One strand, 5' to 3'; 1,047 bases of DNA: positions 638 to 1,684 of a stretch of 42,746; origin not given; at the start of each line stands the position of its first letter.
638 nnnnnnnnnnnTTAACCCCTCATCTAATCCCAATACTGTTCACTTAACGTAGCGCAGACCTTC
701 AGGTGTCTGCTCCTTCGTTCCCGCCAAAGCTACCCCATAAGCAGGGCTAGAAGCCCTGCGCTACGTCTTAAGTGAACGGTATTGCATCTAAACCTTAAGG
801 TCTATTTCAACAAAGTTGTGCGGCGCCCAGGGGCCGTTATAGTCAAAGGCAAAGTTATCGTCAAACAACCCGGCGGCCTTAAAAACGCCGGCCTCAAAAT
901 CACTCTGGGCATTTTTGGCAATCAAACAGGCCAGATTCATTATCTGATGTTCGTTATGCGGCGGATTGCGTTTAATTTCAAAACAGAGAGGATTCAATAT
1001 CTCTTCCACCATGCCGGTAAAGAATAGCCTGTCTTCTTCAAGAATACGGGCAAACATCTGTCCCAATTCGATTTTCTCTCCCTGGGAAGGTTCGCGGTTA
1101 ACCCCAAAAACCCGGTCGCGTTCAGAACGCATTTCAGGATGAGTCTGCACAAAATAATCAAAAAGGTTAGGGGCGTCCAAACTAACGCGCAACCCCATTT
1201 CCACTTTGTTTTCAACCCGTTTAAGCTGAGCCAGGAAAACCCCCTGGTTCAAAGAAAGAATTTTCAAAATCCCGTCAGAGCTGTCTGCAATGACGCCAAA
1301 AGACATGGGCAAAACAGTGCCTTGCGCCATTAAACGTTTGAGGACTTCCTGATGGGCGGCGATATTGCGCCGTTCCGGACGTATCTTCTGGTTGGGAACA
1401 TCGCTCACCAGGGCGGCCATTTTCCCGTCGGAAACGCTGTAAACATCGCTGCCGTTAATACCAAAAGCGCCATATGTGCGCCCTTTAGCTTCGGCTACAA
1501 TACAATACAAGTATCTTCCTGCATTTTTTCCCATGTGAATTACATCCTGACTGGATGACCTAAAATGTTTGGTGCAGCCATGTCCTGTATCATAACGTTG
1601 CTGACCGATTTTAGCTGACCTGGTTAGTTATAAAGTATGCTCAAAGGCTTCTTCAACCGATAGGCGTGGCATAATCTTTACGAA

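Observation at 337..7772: Non-canonical gas-vesicle gene cluster: gvpA, gvpN, three gvpF/L, gvpG and Hsp20, but no visible gvpJ/K/M, plus several unassigned accessory genes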

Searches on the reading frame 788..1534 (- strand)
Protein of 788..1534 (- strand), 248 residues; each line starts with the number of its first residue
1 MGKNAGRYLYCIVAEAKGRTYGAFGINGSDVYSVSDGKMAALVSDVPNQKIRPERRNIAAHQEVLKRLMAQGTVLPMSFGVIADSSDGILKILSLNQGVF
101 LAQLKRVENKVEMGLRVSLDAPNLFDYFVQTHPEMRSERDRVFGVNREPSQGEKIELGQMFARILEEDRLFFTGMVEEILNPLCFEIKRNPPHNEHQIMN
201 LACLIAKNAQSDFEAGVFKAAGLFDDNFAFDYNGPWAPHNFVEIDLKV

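Call 3: search_protein_families(library=pfam, max_evalue=1, proteins=[window:788-1534:-])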
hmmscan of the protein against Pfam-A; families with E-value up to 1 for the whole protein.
window:788-1534:- (248 aa): 1 family
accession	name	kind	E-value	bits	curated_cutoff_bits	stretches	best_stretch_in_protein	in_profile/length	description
PF06386.16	GvpL_GvpF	-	1.5e-62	212.2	23.6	1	6-243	1-245/245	Gas vesicle synthesis protein GvpL/GvpF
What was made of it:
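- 788..1534 (-): gvpF1 (GvpF/L family). PF06386, 212 bits (call 3).
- Checked: GvpF/L, 788-1534: PF06386, 212 bits (call 3).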

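Call 9: search_protein_families(library=ncbifam, max_evalue=1, proteins=[window:788-1534:-])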
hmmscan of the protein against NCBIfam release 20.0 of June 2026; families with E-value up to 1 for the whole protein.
window:788-1534:- (248 aa): 2 families
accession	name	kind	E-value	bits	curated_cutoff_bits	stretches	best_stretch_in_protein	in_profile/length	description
NF052351.1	GasVProtGvpFCyan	equivalog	1.5e-22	80.6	350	1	25-243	7-226/227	gas vesicle protein GvpF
NF045778.1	gas_vesic_GvpL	equivalog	3.2e-11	43.4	200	1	6-242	2-256/260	gas vesicle protein GvpL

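Call 15: find_encoding_contigs(protein=window:788-1534:-, flank=10000, max_places=4)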
Protein window:788-1534:- (248 aa): no gene with exactly this product is on record in the collection.

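Call 22: find_related_loci(query=window:788-1534:-, collection=metagenome_contigs, flank=10000)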
Query window:788-1534:- (248 aa) in metagenome_contigs; peptide patterns used: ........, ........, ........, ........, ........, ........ (x = any residue, [..] = any of these).
151 stretches matched a pattern; 57 encode a relative of the query (tblastn E <= 1e-3); 57 distinct loci.
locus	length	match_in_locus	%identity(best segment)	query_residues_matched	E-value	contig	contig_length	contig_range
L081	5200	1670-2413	62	6-248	4e-106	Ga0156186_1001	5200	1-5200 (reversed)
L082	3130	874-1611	59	3-248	8e-104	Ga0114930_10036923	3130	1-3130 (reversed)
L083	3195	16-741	61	5-248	4e-103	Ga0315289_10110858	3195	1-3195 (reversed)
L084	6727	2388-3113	59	6-247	5e-101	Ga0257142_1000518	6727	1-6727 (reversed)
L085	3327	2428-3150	60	7-247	6e-102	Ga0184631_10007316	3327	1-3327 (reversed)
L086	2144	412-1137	61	5-248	4e-104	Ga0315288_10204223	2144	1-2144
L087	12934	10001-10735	59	5-248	8e-99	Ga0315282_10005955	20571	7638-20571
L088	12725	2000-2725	59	6-247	5e-99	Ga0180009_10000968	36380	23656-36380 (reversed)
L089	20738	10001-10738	59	2-247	2e-98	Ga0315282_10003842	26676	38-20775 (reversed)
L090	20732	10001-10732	57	5-248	2e-98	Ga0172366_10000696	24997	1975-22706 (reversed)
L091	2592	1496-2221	60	5-248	9e-102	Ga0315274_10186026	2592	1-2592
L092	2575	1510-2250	57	2-248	2e-100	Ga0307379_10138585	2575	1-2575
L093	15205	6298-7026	60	5-247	9e-97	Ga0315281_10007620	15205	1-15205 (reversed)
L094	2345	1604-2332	56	6-248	2e-97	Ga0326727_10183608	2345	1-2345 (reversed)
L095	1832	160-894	57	5-248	3e-99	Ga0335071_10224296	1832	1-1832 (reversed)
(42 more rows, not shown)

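Call 59: find_homologous_proteins(query=window:788-1534:-, max_evalue=1e-30)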
Query window:788-1534:- (248 aa): 1862 proteins with E <= 1e-30 among 2102 candidates; the best 120 are listed.
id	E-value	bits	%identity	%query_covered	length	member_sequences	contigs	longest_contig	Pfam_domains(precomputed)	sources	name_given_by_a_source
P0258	1.0e-162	557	100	100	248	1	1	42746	PF06386.17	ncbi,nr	ncbi:MAG: GvpL/GvpF family gas vesicle protein [Candidatus Schekmanbacteria bacterium]|nr:GvpL/GvpF 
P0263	1.2e-116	406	61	66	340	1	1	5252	PF06386.17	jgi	jgi:hypothetical protein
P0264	3.2e-105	369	66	100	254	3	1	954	PF06386.17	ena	-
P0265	1.7e-104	366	64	100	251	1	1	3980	PF06386.17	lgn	-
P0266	5.9e-104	365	64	100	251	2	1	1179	PF06386.17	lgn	-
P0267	1.6e-103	363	65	98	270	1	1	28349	PF06386.17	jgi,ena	-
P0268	4.8e-103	362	63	98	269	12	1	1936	PF06386.17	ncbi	-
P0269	2.6e-102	359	65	98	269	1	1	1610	PF06386.17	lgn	-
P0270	7.7e-102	358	64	98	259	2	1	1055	PF06386.17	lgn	-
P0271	5.0e-101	355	64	98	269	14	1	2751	PF06386.17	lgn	-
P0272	1.4e-100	354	62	100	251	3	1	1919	PF06386.17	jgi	-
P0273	2.1e-100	353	65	97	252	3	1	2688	PF06386.17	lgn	-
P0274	7.1e-100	351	64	98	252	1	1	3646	PF06386.17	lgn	-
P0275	8.5e-100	351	63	98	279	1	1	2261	PF06386.17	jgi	jgi:hypothetical protein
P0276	9.2e-100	351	64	98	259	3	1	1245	PF06386.17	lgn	-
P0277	1.9e-99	350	63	98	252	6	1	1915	PF06386.17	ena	-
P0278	2.1e-99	350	64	98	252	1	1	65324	PF06386.17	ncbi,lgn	-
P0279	2.6e-99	349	62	100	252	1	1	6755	PF06386.17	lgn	-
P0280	1.8e-98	347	61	100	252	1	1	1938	PF06386.17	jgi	-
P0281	2.6e-98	346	62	99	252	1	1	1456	PF06386.17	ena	-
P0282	2.9e-98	346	61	98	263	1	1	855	PF06386.17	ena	-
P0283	3.8e-98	346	63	98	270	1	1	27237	PF06386.17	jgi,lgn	-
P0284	4.1e-98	346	63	98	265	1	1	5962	PF06386.17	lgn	-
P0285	5.7e-98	345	62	100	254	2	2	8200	PF06386.17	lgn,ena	-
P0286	5.9e-98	345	62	99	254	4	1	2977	PF06386.17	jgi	jgi:hypothetical protein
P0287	6.7e-98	345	64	98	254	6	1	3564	PF06386.17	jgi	-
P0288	8.7e-98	345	62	100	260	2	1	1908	PF06386.17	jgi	-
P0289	9.2e-98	344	62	100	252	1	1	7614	PF06386.17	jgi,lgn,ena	jgi:hypothetical protein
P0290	1.4e-97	344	62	99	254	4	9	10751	PF06386.17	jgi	jgi:hypothetical protein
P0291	2.3e-97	343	62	98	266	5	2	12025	PF06386.17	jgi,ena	-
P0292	3.2e-97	343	62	98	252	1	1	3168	PF06386.17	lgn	-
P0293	3.4e-97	343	61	100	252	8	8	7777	PF06386.17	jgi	-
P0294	7.0e-97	342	62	98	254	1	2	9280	PF06386.17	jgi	-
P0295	8.5e-97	341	61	98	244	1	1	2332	PF06386.17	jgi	-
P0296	9.3e-97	341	63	98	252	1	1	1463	PF06386.17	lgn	-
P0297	9.6e-97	341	61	99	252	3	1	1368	PF06386.17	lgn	-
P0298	1.1e-96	341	62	100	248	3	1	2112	PF06386.17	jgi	-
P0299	1.2e-96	341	60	100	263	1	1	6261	PF06386.17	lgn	-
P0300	1.5e-96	341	62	100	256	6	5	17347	PF06386.17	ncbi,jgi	-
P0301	1.5e-96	340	63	99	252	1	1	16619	PF06386.17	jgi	-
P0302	2.6e-96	340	62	98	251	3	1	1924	PF06386.17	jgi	jgi:hypothetical protein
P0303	2.7e-96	340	62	100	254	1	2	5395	PF06386.17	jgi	jgi:hypothetical protein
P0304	5.2e-96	339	62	98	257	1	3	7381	PF06386.17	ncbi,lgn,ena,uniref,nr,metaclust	ncbi:MAG: gas vesicle protein GvpFL [Candidatus Handelsmanbacteria bacterium RIFCSPLOWO2_12_FULL_64_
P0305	6.2e-96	338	59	98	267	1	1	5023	PF06386.17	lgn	-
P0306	6.4e-96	338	60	100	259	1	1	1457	PF06386.17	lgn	-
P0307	6.7e-96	338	62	100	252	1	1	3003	PF06386.17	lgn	-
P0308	1.0e-95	338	61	98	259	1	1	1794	PF06386.17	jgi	jgi:hypothetical protein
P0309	1.1e-95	338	61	99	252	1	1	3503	PF06386.17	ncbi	-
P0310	1.4e-95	337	62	100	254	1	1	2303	PF06386.17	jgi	jgi:hypothetical protein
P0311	1.4e-95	337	63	100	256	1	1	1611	PF06386.17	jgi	jgi:hypothetical protein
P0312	1.7e-95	337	61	99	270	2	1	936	PF06386.17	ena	-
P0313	2.0e-95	337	63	99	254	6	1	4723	PF06386.17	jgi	jgi:hypothetical protein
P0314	2.3e-95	337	60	98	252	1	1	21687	PF06386.17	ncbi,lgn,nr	ncbi:MAG: GvpL/GvpF family gas vesicle protein [Deltaproteobacteria bacterium]|nr:GvpL/GvpF family g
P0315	2.5e-95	336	60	99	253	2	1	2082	PF06386.17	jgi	-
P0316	3.2e-95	336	62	98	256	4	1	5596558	PF06386.17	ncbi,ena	-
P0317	3.6e-95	336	62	100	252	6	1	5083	PF06386.17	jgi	jgi:hypothetical protein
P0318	3.7e-95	336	61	100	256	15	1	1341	PF06386.17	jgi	jgi:hypothetical protein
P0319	5.5e-95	335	63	97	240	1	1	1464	PF06386.17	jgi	jgi:hypothetical protein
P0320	5.6e-95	335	63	98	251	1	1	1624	PF06386.17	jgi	jgi:cytidylate kinase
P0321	6.8e-95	335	60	98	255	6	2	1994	PF06386.17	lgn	-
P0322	7.5e-95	335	61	98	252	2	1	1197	PF06386.17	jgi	jgi:hypothetical protein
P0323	8.8e-95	335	61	98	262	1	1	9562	PF06386.17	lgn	-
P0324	9.7e-95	335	60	100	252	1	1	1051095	PF06386.17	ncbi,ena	-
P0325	1.0e-94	334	62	95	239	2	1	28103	PF06386.17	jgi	-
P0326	1.1e-94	334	62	97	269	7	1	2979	PF06386.17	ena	-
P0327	1.4e-94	334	61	99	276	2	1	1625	PF06386.17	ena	-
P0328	1.5e-94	334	62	99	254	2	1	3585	PF06386.17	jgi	-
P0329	1.8e-94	334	62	100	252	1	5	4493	PF06386.17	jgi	jgi:hypothetical protein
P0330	1.8e-94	334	61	99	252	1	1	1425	PF06386.17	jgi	jgi:hypothetical protein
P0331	2.0e-94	334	61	97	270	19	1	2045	PF06386.17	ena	-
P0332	2.3e-94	333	59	98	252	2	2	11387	PF06386.17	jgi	jgi:hypothetical protein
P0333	2.7e-94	333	60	99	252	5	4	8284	PF06386.17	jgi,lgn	-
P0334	2.7e-94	333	61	100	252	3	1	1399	PF06386.17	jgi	jgi:hypothetical protein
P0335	5.4e-94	332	61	98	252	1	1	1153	PF06386.17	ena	-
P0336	6.1e-94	332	59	99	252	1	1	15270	PF06386.17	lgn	-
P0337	6.6e-94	332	61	98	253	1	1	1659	PF06386.17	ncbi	-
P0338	6.6e-94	332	61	98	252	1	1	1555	PF06386.17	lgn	-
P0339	8.8e-94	331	61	98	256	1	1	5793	PF06386.17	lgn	-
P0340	9.1e-94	331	59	100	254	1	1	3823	PF06386.17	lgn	-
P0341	9.2e-94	331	61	98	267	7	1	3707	PF06386.17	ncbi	-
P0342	9.3e-94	331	60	97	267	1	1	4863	PF06386.17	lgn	-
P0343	1.1e-93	331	60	98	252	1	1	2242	PF06386.17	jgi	jgi:hypothetical protein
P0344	1.2e-93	331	60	98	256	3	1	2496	PF06386.17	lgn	-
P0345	1.2e-93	331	60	97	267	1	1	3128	PF06386.17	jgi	jgi:hypothetical protein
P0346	1.2e-93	331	59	99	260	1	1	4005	PF06386.17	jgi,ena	-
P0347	1.3e-93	331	61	98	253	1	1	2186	PF06386.17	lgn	-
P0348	1.3e-93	331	61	98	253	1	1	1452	PF06386.17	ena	-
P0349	1.4e-93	331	61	99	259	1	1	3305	PF06386.17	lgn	-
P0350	1.5e-93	331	61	98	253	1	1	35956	PF06386.17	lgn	-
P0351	1.8e-93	330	59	97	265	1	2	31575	PF06386.17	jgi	jgi:hypothetical protein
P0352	1.9e-93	330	61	98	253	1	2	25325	PF06386.17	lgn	-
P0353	2.0e-93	330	60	97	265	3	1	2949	PF06386.17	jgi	jgi:hypothetical protein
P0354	2.2e-93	330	61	97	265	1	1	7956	PF06386.17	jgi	jgi:hypothetical protein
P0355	2.6e-93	330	61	98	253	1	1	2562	PF06386.17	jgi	-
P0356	2.7e-93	330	61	98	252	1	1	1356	PF06386.17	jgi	jgi:hypothetical protein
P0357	3.1e-93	330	60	98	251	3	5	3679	PF06386.17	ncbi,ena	-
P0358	3.2e-93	330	62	98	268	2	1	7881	PF06386.17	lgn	-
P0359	3.3e-93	330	59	100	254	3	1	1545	PF06386.17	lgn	-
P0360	3.7e-93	329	61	98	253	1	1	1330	PF06386.17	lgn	-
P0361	5.4e-93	329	60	97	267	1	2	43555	PF06386.17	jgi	jgi:hypothetical protein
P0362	5.6e-93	329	58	98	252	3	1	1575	PF06386.17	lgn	-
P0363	6.1e-93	329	57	98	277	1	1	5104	PF06386.17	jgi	jgi:hypothetical protein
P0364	6.1e-93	329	59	100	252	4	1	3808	PF06386.17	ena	-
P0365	7.2e-93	328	60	98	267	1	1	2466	PF06386.17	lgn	-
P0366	1.0e-92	328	61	100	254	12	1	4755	PF06386.17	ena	-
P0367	1.0e-92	328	60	100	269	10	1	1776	PF06386.17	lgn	-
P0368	1.1e-92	328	59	99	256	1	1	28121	PF06386.17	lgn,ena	-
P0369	1.1e-92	328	57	100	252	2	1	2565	PF06386.17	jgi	jgi:hypothetical protein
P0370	1.4e-92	327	60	97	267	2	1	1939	PF06386.17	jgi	-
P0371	1.5e-92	327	61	98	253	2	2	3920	PF06386.17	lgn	-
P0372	1.5e-92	327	60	97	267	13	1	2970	PF06386.17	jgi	-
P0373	1.6e-92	327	60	97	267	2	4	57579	PF06386.17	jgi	jgi:hypothetical protein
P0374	1.7e-92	327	61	98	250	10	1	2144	PF06386.17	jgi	-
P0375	1.8e-92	327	59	98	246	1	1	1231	PF06386.17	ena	-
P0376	2.1e-92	327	59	98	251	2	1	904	PF06386.17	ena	-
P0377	2.1e-92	327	59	97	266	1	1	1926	PF06386.17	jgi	jgi:hypothetical protein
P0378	2.1e-92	327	60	97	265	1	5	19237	PF06386.17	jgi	jgi:hypothetical protein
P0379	2.2e-92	327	60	97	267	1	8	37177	PF06386.17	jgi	-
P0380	2.2e-92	327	60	97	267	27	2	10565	PF06386.17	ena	-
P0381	2.7e-92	327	58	99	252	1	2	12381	PF06386.17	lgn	-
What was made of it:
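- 788..1534 (-): No relative is more than 66% identical among 5.8 billion proteins (call 59).
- Tried and rejected: A search of 5.8 billion proteins with GvpF1 found nothing above 66% (call 59).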

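Call 60: find_encoding_contigs(protein=P0267, flank=10000, max_places=2)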
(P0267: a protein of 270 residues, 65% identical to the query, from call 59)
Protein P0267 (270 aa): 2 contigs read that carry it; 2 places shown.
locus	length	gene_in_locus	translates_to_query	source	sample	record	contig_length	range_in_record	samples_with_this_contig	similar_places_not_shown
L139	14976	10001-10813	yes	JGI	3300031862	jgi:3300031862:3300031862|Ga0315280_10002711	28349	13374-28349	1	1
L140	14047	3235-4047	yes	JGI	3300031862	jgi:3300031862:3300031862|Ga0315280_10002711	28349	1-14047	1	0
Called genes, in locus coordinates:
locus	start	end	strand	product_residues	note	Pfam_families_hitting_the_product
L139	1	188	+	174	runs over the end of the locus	-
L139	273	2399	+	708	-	PF02359:CDC48_N, PF02933:CDC48_2, PF00004:AAA, PF05496:RuvB_N (weak), PF13191:AAA_16 (weak), PF17862:AAA_lid_3, PF00004:AAA, PF17862:AAA_lid_3, +23 more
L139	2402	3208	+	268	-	PF06386:GvpL_GvpF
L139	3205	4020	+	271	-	PF06386:GvpL_GvpF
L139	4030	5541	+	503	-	PF13188:PAS_8 (faint), PF08448:PAS_4, PF00989:PAS, PF08448:PAS_4, PF13426:PAS_9, PF00512:HisKA, PF02518:HATPase_c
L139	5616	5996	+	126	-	PF00072:Response_reg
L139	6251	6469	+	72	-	PF00741:Gas_vesicle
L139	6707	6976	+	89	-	-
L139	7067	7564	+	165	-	-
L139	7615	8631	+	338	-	PF07726:AAA_3 (faint), PF07728:AAA_5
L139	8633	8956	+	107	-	-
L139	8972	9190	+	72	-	-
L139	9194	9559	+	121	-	PF00684:DnaJ_CXXCXGXG (weak)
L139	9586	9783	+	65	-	-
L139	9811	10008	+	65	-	-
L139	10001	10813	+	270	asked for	PF06386:GvpL_GvpF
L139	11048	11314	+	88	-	PF05120:GvpG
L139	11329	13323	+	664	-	PF00448:SRP54 (faint), PF02374:ArsA_ATPase, PF10609:ParA (faint), PF13481:AAA_25 (faint), PF01656:CbiA (weak), PF02374:ArsA_ATPase, PF13614:AAA_31 (weak)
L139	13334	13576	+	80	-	PF00741:Gas_vesicle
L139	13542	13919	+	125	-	PF05121:GvpK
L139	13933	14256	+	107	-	PF00741:Gas_vesicle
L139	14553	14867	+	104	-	PF05635:23S_rRNA_IVP, PF22296:bAvd (weak)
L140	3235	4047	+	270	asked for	PF06386:GvpL_GvpF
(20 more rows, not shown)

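Call 61: find_encoding_contigs(protein=P0283, flank=10000, max_places=2)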
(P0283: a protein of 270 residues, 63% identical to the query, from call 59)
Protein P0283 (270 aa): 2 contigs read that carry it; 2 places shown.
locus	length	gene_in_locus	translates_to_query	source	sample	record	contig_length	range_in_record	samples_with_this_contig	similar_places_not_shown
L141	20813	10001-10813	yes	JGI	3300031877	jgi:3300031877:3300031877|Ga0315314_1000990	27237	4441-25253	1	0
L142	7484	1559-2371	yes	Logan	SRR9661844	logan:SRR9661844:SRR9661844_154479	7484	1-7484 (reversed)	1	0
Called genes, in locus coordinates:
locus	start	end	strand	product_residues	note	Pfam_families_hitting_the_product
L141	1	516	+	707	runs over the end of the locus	PF02359:CDC48_N, PF02933:CDC48_2, PF00004:AAA, PF05496:RuvB_N, PF07728:AAA_5 (weak), PF17862:AAA_lid_3, PF00004:AAA, PF17862:AAA_lid_3, +25 more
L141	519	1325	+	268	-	PF06386:GvpL_GvpF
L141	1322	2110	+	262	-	PF06386:GvpL_GvpF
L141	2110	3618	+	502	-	PF13188:PAS_8 (faint), PF08448:PAS_4, PF00989:PAS, PF13426:PAS_9, PF00512:HisKA, PF02518:HATPase_c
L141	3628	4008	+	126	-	PF00072:Response_reg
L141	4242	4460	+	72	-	PF00741:Gas_vesicle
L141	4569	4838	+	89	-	-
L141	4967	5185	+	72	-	PF00741:Gas_vesicle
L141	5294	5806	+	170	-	-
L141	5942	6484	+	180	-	PF13428:TPR_14 (faint)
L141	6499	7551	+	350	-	PF25216:Volactin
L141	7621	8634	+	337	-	PF07726:AAA_3 (faint), PF07728:AAA_5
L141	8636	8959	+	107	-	-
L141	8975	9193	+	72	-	-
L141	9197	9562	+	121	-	PF27659:CHP02642 (faint), PF00684:DnaJ_CXXCXGXG (faint)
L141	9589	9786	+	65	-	-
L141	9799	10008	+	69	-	-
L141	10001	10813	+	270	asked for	PF06386:GvpL_GvpF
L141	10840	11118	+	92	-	PF05120:GvpG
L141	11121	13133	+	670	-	PF00448:SRP54 (faint), PF02374:ArsA_ATPase, PF10609:ParA (faint), PF13481:AAA_25 (faint), PF01656:CbiA (weak), PF02374:ArsA_ATPase, PF13614:AAA_31 (weak)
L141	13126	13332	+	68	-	PF00741:Gas_vesicle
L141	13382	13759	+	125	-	PF05121:GvpK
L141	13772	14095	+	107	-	PF00741:Gas_vesicle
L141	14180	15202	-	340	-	PF03069:FmdA_AmdA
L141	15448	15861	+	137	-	PF00903:Glyoxalase, PF13669:Glyoxalase_4 (weak)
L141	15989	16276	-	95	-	PF08734:GYD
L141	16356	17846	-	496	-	PF01970:TctA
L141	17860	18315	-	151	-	PF07331:TctB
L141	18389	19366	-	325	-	PF03401:TctC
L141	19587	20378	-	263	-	PF00290:Trp_syntA, PF01884:PcrB (faint)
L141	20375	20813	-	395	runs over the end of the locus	PF00291:PALP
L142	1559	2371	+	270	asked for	PF06386:GvpL_GvpF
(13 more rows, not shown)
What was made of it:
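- Independent gene calls on two of the window's closest GvpF1 relatives (65% and 63% identity) show GvpG, ArsA, Gas_vesicle, GvpK, Gas_vesicle (calls 60, 61).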

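Call 64: search_protein_families(library=pfam, max_evalue=1, proteins=[L139:8972-9190:+, L139:9811-10008:+, L139:7067-7564:+, L141:6499-7551:+, L141:5942-6484:+])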
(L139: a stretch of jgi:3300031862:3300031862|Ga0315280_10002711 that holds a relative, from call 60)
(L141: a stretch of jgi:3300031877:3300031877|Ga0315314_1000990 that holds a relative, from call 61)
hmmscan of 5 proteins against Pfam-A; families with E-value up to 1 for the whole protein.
L139:8972-9190:+ (72 aa): 0 families

L139:9811-10008:+ (65 aa): 0 families

L139:7067-7564:+ (165 aa): 4 families
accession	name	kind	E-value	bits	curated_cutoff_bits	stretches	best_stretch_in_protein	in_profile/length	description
PF02862.22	DDHD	-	0.3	11.6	28.3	1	42-147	96-206/258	DDHD domain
PF15912.10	VIR_N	-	0.32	10.8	27.7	1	79-148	173-243/258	Virilizer, N-terminal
PF15346.11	ARGLU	-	0.51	10.6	27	1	91-147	50-106/149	Arginine and glutamate-rich 1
PF01080.22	Presenilin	-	0.93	8.6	34.3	1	99-146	280-327/408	Presenilin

L141:6499-7551:+ (350 aa): 2 families
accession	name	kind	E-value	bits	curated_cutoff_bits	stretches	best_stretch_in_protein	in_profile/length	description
PF25216.1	Volactin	-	1.9e-84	284.3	35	1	11-331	3-321/321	Volactin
PF06723.19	MreB_Mbl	-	0.049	12.9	27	0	281-332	277-320/327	MreB/Mbl protein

L141:5942-6484:+ (180 aa): 5 families
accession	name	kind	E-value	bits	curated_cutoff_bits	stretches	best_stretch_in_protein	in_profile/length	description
PF13428.12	TPR_14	-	3.4e-07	30.7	23.5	2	11-48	3-40/44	Tetratricopeptide repeat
PF14561.12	TPR_20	-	0.015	16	25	1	8-58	21-70/90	Tetratricopeptide repeat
PF14559.12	TPR_19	-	0.052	14.3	25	1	6-52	22-68/68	Tetratricopeptide repeat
PF13174.12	TPR_6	-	0.085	14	26.3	0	13-41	4-32/33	Tetratricopeptide repeat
PF07064.19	RIC1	-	0.16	12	27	1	10-58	96-143/176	RIC1 C-terminal alpha solenoid region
